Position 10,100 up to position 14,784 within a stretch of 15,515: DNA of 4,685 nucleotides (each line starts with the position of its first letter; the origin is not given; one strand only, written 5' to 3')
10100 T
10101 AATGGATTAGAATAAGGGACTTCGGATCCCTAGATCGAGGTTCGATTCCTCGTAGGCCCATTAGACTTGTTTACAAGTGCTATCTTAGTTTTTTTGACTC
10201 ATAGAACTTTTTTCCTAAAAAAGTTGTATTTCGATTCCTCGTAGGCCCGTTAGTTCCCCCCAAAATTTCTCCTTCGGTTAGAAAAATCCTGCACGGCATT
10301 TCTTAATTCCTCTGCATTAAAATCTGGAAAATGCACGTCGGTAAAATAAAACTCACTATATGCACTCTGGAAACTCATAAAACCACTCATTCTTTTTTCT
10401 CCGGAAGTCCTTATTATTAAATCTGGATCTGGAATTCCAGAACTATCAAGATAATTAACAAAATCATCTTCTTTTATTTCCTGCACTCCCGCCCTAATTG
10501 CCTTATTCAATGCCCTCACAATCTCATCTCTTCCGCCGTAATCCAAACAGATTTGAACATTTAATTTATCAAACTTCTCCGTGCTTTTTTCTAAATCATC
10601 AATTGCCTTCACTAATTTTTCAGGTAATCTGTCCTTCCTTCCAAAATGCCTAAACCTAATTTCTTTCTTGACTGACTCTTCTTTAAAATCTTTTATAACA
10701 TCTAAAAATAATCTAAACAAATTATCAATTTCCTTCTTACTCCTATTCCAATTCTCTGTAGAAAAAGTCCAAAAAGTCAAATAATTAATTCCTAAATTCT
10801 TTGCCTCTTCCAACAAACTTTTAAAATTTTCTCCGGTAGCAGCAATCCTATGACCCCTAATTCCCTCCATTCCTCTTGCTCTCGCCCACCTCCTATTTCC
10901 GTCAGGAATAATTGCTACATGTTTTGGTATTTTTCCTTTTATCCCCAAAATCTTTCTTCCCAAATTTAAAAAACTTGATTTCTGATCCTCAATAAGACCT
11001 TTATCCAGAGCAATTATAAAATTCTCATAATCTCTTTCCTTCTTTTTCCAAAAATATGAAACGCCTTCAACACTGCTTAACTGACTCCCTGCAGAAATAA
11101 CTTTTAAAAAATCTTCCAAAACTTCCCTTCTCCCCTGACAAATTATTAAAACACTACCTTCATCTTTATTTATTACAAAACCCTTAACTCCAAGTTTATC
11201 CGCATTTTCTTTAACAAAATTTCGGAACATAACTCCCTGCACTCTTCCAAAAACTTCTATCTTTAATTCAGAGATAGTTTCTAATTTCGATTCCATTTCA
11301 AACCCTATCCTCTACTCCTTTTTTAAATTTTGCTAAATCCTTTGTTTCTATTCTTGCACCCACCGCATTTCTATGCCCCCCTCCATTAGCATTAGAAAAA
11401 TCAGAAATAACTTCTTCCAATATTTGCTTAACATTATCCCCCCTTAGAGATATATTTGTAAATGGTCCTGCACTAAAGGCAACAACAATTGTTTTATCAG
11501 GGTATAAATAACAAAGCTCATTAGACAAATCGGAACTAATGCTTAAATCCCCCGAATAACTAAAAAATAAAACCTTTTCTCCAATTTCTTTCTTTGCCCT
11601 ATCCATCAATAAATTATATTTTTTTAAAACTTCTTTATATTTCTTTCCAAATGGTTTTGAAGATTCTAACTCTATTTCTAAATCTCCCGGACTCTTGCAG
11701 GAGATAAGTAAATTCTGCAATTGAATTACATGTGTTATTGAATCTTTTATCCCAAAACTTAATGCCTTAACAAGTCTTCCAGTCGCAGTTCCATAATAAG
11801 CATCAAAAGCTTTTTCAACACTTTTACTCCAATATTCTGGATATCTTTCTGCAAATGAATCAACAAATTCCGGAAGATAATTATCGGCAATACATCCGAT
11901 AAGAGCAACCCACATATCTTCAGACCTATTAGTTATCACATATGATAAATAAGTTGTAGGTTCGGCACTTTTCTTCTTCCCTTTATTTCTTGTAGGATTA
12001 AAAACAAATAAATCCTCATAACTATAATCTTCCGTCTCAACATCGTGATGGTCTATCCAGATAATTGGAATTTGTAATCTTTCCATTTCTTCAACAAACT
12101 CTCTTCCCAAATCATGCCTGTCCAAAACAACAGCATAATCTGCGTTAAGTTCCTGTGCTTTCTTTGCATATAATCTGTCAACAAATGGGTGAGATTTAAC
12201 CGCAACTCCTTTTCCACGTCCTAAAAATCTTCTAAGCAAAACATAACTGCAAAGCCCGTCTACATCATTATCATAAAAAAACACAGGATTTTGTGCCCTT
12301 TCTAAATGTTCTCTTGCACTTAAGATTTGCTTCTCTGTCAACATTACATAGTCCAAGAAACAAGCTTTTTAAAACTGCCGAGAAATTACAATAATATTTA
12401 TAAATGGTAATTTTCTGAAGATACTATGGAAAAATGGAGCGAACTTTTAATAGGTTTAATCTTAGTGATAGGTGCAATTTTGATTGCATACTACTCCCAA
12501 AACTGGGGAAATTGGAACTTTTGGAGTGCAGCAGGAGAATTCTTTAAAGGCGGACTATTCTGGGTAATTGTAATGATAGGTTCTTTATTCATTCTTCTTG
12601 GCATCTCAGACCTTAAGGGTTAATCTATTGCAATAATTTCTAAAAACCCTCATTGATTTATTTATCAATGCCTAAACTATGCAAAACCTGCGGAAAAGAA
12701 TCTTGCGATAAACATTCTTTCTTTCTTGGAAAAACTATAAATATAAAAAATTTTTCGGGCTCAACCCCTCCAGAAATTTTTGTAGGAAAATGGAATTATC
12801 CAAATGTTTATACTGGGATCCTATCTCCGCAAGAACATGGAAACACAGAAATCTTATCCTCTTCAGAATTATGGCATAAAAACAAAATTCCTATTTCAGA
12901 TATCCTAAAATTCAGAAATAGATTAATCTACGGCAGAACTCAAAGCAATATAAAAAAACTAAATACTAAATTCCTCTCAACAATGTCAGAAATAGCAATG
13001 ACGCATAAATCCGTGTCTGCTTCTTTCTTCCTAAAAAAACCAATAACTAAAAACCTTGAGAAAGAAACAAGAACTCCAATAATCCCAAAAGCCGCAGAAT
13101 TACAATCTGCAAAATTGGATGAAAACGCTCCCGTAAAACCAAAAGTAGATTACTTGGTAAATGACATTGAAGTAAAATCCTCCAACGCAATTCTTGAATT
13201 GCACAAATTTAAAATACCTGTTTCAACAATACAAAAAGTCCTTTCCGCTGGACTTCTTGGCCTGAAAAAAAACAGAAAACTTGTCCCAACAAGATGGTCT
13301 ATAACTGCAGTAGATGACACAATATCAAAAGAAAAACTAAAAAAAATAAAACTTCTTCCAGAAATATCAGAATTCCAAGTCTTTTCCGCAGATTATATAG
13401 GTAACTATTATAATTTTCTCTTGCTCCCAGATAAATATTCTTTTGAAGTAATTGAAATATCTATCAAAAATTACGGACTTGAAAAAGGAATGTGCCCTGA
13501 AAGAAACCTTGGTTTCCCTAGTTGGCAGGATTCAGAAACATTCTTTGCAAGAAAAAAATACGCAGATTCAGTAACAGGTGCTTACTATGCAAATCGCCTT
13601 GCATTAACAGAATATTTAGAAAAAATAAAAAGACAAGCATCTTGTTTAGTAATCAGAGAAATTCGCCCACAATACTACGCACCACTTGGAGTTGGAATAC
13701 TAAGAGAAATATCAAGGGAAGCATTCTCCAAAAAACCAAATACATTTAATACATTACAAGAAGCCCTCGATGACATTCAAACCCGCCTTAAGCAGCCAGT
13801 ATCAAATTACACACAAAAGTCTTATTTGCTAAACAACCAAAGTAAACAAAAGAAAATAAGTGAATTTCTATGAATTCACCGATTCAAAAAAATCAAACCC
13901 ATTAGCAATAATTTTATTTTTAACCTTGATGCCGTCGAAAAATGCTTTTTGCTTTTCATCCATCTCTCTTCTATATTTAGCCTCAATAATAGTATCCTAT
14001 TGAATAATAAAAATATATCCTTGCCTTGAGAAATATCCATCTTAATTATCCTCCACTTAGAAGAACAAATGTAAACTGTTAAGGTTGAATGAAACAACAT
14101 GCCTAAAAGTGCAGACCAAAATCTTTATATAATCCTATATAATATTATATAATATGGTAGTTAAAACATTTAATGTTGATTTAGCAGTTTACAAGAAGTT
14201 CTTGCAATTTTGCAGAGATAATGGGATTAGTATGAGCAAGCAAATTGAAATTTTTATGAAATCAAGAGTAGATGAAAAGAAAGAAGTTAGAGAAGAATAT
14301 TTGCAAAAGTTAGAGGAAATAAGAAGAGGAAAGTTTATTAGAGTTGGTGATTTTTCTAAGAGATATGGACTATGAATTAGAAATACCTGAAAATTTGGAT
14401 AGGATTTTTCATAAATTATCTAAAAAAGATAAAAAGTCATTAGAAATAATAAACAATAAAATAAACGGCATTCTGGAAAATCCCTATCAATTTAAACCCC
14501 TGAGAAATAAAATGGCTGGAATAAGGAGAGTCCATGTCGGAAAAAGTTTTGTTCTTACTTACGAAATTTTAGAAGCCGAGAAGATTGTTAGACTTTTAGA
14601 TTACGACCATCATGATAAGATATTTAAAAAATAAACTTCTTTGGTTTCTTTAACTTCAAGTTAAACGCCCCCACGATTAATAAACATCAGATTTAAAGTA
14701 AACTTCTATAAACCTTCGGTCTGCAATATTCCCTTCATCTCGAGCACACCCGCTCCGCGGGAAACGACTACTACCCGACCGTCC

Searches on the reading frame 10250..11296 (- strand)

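Call 67: search_protein_families(library=pfam, proteins=[window:10250-11296:-], max_evalue=0.01)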
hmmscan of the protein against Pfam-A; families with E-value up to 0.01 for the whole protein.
window:10250-11296:- (348 aa): 2 families
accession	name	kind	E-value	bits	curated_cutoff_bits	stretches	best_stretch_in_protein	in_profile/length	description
PF01255.24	Prenyltransf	-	2.2e-70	237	27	1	130-346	1-219/219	Putative undecaprenyl diphosphate synthase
PF00708.24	Acylphosphatase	-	3.6e-22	78.9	22.5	1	12-95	2-85/85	Acylphosphatase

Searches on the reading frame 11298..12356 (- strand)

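Call 67: search_protein_families(library=pfam, proteins=[window:11298-12356:-], max_evalue=0.01)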
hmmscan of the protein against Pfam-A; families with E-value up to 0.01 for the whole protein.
window:11298-12356:- (352 aa): 2 families
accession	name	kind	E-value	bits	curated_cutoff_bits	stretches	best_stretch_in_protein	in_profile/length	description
PF01368.27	DHH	-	5.9e-08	33.5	28.1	1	29-114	7-80/125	DHH family, N-terminal domain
PF02272.25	DHHA1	-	1.2e-05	26.1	25.9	1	273-350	17-98/102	DHHA1 domain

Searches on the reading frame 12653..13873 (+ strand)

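Call 67: search_protein_families(library=pfam, proteins=[window:12653-13873:+], max_evalue=0.01)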
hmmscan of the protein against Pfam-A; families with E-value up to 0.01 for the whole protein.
window:12653-13873:+ (406 aa): 2 families
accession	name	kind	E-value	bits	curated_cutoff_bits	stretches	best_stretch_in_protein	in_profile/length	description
PF04894.17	Nre_N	-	1.2e-71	242.1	25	1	28-272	22-265/270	Archaeal Nre, N-terminal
PF04895.17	Nre_C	-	2.4e-33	114.8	27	1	297-405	3-110/110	Archaeal Nre, C-terminal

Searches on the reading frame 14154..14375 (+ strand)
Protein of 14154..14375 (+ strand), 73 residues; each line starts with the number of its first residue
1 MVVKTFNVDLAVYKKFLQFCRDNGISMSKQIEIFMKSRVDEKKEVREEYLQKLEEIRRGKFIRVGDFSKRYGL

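Call 67: search_protein_families(library=pfam, proteins=[window:14154-14375:+], max_evalue=0.01)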
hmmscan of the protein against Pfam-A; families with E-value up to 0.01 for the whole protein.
window:14154-14375:+ (73 aa): 1 family
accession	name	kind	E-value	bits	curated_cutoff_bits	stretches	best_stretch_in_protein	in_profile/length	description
PF10884.14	DUF2683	-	0.0065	17.1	27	0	29-66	22-60/66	Protein of unknown function (DUF2683)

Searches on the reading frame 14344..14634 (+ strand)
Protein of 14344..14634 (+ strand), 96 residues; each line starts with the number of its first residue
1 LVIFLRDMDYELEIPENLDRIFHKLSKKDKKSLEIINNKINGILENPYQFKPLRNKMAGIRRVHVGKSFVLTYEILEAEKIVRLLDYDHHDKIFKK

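Call 67: search_protein_families(library=pfam, proteins=[window:14344-14634:+], max_evalue=0.01)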
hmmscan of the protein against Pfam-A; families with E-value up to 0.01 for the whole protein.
window:14344-14634:+ (96 aa): 3 families
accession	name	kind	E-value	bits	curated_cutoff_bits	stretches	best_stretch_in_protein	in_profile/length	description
PF05016.21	ParE_toxin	-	1.2e-05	26.2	23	1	17-92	10-87/89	ParE toxin of type II toxin-antitoxin system, parDE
PF15738.11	YafQ_toxin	-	0.00025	21.7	30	1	34-95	31-88/88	Bacterial toxin of type II toxin-antitoxin system, YafQ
PF15781.12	ParE-like_toxin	-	0.00096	19.5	28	1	19-95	8-84/87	ParE-like toxin of type II bacterial toxin-antitoxin system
